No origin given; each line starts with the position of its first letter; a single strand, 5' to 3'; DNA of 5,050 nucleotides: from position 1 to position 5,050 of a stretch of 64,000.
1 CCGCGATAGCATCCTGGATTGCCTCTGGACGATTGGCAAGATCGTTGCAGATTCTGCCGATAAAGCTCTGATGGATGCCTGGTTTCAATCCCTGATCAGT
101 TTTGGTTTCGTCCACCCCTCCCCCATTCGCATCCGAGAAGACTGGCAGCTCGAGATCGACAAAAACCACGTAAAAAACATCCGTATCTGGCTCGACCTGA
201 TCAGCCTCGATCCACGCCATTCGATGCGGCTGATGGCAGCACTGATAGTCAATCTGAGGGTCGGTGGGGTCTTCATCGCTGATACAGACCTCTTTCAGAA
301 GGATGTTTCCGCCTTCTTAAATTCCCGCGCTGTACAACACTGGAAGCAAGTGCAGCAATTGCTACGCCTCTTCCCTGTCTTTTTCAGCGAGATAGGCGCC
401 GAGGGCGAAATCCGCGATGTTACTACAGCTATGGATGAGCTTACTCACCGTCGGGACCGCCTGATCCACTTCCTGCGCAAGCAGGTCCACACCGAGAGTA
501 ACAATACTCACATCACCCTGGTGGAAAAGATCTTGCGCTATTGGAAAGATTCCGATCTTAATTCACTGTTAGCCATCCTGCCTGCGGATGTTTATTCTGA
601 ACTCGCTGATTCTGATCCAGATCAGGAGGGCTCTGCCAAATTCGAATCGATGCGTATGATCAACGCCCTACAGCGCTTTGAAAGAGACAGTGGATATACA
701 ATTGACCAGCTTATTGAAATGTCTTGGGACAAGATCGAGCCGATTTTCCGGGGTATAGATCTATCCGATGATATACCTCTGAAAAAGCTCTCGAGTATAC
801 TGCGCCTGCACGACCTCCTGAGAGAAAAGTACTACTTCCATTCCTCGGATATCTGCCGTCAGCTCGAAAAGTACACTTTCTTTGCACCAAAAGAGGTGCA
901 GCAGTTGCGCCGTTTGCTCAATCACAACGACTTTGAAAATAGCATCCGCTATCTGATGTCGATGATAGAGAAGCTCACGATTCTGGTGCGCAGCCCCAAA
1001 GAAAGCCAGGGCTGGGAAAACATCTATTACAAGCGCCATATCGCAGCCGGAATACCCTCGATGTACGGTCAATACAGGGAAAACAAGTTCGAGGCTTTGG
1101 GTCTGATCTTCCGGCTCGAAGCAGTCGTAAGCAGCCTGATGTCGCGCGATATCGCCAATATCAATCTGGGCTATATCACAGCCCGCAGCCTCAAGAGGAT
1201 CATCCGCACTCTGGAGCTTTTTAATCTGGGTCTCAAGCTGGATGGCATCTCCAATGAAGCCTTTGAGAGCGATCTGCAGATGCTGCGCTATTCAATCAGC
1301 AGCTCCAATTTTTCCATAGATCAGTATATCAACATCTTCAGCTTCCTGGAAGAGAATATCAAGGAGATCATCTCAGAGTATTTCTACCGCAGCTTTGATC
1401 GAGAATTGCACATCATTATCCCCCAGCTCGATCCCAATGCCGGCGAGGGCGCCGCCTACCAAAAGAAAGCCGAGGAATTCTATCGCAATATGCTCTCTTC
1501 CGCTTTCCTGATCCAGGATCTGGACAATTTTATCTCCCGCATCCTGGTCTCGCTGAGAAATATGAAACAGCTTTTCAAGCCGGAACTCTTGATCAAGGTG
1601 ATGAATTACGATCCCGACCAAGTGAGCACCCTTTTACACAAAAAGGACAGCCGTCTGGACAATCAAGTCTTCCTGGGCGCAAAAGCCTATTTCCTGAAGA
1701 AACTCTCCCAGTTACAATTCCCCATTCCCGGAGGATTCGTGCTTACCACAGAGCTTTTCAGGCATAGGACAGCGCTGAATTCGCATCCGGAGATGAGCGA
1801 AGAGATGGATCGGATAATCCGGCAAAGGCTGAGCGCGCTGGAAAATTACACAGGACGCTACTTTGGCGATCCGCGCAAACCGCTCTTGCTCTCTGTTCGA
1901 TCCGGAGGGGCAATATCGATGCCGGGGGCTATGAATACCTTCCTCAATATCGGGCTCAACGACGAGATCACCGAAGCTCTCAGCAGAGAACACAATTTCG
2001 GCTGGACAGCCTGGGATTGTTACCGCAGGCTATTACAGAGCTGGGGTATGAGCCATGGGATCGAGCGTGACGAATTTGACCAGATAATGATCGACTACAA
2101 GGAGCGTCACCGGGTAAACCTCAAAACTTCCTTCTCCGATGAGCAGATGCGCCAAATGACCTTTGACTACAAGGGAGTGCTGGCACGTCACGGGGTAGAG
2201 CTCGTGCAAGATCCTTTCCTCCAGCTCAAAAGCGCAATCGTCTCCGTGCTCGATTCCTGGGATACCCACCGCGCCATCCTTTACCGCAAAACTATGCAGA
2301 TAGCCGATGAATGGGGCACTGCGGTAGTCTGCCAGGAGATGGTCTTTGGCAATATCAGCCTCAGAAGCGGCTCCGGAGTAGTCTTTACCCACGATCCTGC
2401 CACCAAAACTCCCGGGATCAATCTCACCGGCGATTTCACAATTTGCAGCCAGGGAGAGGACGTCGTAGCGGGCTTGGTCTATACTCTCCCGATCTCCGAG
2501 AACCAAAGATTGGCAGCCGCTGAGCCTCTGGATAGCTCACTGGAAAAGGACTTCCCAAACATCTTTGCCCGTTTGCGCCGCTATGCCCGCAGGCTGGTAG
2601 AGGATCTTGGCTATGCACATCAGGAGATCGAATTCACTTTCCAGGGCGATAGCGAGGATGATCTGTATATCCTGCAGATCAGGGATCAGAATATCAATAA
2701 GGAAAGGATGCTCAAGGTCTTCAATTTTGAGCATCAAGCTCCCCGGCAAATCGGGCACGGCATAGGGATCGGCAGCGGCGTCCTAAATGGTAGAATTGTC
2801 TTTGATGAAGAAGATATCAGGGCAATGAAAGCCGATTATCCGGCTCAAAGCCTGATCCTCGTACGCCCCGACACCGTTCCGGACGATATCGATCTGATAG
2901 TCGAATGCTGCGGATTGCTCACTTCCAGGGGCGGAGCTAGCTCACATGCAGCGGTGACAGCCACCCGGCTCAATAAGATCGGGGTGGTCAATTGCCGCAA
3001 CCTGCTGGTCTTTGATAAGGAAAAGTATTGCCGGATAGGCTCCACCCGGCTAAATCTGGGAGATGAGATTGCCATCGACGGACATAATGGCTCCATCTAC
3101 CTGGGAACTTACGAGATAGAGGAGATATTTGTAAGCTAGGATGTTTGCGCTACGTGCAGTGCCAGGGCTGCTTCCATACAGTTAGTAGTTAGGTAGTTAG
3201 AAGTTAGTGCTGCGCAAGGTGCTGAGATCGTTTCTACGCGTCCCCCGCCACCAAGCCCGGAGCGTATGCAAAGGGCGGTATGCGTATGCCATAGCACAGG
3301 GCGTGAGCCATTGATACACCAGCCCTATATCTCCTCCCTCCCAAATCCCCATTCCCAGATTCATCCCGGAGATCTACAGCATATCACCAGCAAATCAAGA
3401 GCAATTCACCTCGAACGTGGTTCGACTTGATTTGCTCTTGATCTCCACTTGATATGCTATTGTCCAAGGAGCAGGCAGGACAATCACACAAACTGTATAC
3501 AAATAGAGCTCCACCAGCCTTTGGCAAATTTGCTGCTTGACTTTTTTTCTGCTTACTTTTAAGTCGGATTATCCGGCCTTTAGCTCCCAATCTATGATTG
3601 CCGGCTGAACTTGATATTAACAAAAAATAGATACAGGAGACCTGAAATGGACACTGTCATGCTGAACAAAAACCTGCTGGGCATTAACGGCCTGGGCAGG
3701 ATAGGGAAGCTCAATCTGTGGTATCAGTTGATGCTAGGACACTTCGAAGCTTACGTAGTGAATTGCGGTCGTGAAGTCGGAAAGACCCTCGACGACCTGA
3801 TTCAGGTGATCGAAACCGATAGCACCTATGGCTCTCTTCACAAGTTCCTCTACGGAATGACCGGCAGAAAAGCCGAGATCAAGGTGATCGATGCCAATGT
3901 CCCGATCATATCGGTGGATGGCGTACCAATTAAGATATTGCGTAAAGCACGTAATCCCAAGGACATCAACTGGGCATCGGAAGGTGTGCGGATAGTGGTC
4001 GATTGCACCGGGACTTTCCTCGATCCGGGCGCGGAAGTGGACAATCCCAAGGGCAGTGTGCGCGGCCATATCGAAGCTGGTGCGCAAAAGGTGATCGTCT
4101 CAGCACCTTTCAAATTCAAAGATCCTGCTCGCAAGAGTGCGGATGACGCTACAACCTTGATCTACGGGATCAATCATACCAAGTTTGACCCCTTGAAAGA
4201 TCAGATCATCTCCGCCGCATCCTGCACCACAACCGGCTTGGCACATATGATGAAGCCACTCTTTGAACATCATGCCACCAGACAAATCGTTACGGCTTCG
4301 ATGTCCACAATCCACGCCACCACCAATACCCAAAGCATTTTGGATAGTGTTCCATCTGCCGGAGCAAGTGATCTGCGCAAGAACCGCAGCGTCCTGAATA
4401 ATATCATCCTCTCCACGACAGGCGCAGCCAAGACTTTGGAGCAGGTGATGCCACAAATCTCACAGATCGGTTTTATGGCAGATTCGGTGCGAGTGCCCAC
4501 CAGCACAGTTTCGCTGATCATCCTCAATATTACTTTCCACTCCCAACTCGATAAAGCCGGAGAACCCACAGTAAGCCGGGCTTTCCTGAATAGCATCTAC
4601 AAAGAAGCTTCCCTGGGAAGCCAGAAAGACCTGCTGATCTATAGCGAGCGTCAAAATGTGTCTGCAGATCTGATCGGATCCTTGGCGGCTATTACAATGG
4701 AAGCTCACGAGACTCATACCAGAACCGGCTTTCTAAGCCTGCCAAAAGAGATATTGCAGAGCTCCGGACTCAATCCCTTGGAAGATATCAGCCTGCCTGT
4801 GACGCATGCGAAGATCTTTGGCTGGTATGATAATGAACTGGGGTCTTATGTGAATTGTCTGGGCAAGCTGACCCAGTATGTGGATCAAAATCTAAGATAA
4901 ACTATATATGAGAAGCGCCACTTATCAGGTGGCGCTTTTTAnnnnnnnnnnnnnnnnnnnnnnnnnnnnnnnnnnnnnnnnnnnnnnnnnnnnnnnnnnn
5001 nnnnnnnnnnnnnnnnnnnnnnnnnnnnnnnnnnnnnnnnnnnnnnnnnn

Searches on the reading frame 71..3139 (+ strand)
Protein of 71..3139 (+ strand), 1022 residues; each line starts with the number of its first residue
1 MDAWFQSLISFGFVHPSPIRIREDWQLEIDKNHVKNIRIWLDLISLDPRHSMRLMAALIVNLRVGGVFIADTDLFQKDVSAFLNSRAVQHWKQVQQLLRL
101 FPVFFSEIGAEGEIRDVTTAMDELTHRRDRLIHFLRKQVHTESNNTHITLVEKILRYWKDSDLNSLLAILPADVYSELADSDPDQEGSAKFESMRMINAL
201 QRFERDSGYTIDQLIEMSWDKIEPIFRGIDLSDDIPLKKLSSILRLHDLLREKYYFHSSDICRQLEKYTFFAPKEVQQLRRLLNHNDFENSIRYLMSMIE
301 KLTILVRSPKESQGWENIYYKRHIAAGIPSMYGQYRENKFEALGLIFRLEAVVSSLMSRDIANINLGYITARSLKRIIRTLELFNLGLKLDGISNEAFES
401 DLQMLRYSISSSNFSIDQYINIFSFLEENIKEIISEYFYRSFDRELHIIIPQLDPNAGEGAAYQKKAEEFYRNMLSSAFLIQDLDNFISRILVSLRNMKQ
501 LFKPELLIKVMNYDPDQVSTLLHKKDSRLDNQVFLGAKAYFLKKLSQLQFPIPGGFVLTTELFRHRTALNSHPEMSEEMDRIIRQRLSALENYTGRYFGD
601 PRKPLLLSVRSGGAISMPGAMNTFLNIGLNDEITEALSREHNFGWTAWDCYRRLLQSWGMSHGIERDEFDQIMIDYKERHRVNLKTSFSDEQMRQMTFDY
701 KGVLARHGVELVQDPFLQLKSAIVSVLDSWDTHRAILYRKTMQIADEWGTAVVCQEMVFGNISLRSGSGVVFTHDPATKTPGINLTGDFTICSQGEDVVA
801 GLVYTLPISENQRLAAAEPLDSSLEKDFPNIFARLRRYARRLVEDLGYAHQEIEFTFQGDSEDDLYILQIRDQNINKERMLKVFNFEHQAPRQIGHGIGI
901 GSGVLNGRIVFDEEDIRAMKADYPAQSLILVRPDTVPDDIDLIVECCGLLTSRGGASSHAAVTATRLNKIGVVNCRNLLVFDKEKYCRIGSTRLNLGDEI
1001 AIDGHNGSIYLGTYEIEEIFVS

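Call 39: search_protein_families(library=pfam, proteins=[window:71-3139:+], max_evalue=0.001)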
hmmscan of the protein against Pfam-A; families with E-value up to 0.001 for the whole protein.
window:71-3139:+ (1022 aa): 2 families
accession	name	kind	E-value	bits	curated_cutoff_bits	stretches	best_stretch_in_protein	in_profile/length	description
PF01326.24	PPDK_N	-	1.5e-30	107.1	27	1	535-803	4-215/328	Pyruvate phosphate dikinase, AMP/ATP-binding domain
PF00391.29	PEP-utilizers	-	2.3e-13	50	23.1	1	928-1007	5-72/72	PEP-utilising enzyme, mobile domain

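Call 50: find_encoding_contigs(protein=window:71-3139:+, flank=10000, max_places=3)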
Protein window:71-3139:+ (1022 aa): no gene with exactly this product is on record in the collection.

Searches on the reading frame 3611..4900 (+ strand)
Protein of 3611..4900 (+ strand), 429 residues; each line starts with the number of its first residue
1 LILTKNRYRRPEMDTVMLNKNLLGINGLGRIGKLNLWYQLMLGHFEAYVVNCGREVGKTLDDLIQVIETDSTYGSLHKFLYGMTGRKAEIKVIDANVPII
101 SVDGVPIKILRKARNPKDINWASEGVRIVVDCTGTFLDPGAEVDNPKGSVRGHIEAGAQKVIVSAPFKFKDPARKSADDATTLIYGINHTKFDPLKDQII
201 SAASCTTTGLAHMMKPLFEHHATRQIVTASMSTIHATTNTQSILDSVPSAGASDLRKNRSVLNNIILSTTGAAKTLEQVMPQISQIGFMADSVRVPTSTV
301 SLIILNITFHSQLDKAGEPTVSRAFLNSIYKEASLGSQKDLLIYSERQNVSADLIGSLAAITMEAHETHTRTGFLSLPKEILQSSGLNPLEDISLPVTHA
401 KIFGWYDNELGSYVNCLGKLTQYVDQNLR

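Call 39: search_protein_families(library=pfam, proteins=[window:3611-4900:+], max_evalue=0.001)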
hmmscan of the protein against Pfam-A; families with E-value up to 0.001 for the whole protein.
window:3611-4900:+ (429 aa): 2 families
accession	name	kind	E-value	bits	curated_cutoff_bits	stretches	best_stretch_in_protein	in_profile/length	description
PF02800.25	Gp_dh_C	-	4.4e-21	75.5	24.4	1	222-370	10-146/158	Glyceraldehyde 3-phosphate dehydrogenase, C-terminal domain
PF00044.30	Gp_dh_N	-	7.2e-13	49.1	31.7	1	23-138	3-100/101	Glyceraldehyde 3-phosphate dehydrogenase, NAD binding domain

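Call 58: find_homologous_proteins(query=window:3611-4900:+, max_evalue=1e-120)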
Query window:3611-4900:+ (429 aa): 3378 proteins with E <= 1e-120 among 8000 candidates; the best 120 are listed.
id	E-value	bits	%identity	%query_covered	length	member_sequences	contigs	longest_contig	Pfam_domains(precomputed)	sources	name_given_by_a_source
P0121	1.9e-273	925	100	97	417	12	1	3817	PF02800.26,PF00044.31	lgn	-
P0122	4.7e-243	825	88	97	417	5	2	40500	PF02800.26,PF00044.31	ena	-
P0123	3.9e-238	809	87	96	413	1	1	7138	PF02800.26,PF00044.31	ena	-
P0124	3.0e-227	773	81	97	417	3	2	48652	PF02800.26,PF00044.31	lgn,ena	-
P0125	1.0e-189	649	68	97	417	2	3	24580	PF02800.26,PF00044.31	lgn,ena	-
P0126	3.0e-189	648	69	94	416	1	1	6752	PF02800.26,PF00044.31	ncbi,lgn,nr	ncbi:MAG: glyceraldehyde 3-phosphate dehydrogenase NAD-binding domain-containing protein [Candidatus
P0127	3.6e-189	647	68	97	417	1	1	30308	PF02800.26,PF00044.31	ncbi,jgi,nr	ncbi:MAG: glyceraldehyde-3-phosphate dehydrogenase [Candidatus Syntrophosphaera sp.]|nr:glyceraldehy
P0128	5.2e-189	647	69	96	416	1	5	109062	PF02800.26,PF00044.31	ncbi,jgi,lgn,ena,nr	ncbi:MAG: glyceraldehyde 3-phosphate dehydrogenase NAD-binding domain-containing protein [Candidatus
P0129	7.1e-189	646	69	96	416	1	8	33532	PF02800.26,PF00044.31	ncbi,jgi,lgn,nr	ncbi:MAG: glyceraldehyde 3-phosphate dehydrogenase NAD-binding domain-containing protein [Candidatus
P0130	7.2e-189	646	68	96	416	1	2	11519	PF02800.26,PF00044.31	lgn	-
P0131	9.6e-189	646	69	97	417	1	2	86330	PF02800.26,PF00044.31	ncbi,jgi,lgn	jgi:glyceraldehyde 3-phosphate dehydrogenase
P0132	9.8e-189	646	68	96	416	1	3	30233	PF02800.26,PF00044.31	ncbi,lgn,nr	ncbi:MAG: glyceraldehyde 3-phosphate dehydrogenase NAD-binding domain-containing protein [Candidatus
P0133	3.0e-188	644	68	97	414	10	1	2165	PF02800.26,PF00044.31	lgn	-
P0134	6.0e-188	643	70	97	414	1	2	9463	PF02800.26,PF00044.31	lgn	-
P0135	6.4e-188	643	70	97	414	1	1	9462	PF02800.26,PF00044.31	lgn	-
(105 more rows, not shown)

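Call 59: find_encoding_contigs(protein=P0122, flank=10000, max_places=2)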
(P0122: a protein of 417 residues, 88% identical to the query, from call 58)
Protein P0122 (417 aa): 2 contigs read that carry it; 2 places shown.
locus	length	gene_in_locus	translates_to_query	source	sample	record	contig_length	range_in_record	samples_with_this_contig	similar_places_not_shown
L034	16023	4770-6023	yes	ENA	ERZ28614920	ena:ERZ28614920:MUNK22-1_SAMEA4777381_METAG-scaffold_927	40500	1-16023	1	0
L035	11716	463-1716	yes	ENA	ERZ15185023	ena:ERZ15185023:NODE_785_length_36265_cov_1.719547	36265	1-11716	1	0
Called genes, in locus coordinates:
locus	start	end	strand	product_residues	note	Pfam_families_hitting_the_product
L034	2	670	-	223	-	?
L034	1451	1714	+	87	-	-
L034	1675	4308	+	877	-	PF01326:PPDK_N, PF00391:PEP-utilizers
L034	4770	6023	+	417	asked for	PF00044:Gp_dh_N, PF02800:Gp_dh_C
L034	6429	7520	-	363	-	PF01546:Peptidase_M20, PF07687:M20_dimer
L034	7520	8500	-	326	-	PF01118:Semialdhyde_dh, PF02774:Semialdhyde_dhC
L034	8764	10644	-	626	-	PF00773:RNB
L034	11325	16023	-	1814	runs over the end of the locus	PF08126:Propeptide_C25, PF01364:Peptidase_C25, PF06119:NIDO (faint), PF20773:InhA-like_MAM, PF13860:FlgD_ig, PF18962:Por_Secre_tail (weak)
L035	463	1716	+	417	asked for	PF00044:Gp_dh_N, PF02800:Gp_dh_C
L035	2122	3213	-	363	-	PF01546:Peptidase_M20, PF07687:M20_dimer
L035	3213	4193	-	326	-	PF01118:Semialdhyde_dh, PF02774:Semialdhyde_dhC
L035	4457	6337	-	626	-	PF00773:RNB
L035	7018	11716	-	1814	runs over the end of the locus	PF08126:Propeptide_C25, PF01364:Peptidase_C25, PF06119:NIDO (faint), PF20773:InhA-like_MAM, PF13860:FlgD_ig, PF18962:Por_Secre_tail (weak)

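Call 60: find_encoding_contigs(protein=P0124, flank=10000, max_places=2)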
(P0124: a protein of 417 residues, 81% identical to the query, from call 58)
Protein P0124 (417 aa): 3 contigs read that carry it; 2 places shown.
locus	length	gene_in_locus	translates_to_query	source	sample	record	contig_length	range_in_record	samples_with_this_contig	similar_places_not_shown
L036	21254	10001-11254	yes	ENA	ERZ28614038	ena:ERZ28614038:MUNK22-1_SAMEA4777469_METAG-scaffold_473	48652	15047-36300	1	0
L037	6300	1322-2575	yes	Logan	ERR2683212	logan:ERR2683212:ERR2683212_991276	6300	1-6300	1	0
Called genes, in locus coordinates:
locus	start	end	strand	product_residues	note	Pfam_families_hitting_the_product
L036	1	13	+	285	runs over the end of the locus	PF01513:NAD_kinase, PF20143:NAD_kinase_C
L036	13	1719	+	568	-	PF02463:SMC_N, PF13476:AAA_23 (weak)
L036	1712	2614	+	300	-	-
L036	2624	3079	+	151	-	PF01957:NfeD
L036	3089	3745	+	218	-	PF00730:HhH-GPD, PF00633:HHH (weak), PF10576:EndIII_4Fe-2S (weak)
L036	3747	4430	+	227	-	PF02586:SRAP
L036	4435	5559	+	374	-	PF00072:Response_reg, PF13487:HD_5, PF01966:HD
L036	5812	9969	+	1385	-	PF01326:PPDK_N, PF00391:PEP-utilizers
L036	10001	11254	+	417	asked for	PF00044:Gp_dh_N, PF02800:Gp_dh_C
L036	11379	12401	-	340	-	PF00989:PAS, PF08448:PAS_4 (weak), PF13426:PAS_9, PF08447:PAS_3, PF00990:GGDEF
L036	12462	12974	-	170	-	PF00210:Ferritin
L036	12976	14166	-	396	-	PF00753:Lactamase_B, PF19583:ODP, PF12706:Lactamase_B_2 (faint), PF00258:Flavodoxin_1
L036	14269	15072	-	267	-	PF01149:Fapy_DNA_glyco, PF06831:H2TH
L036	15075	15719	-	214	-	PF00085:Thioredoxin (faint), PF23357:DUF7088 (faint), PF00462:Glutaredoxin (faint), PF13192:Thioredoxin_3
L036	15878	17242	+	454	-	PF02310:B12-binding, PF04055:Radical_SAM, PF13311:DUF4080 (weak)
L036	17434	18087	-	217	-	PF12826:HHH_2 (faint), PF04919:DUF655 (faint), PF20582:UPF0758_N (faint), PF14520:HHH_5 (faint), PF00633:HHH, PF12836:HHH_3, PF00633:HHH, PF12836:HHH_3, +1 more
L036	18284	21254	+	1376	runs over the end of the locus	PF15780:ASH (faint), PF00801:PKD (weak), PF18911:PKD_4 (weak), PF17963:Big_9 (weak)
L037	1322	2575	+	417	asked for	PF00044:Gp_dh_N, PF02800:Gp_dh_C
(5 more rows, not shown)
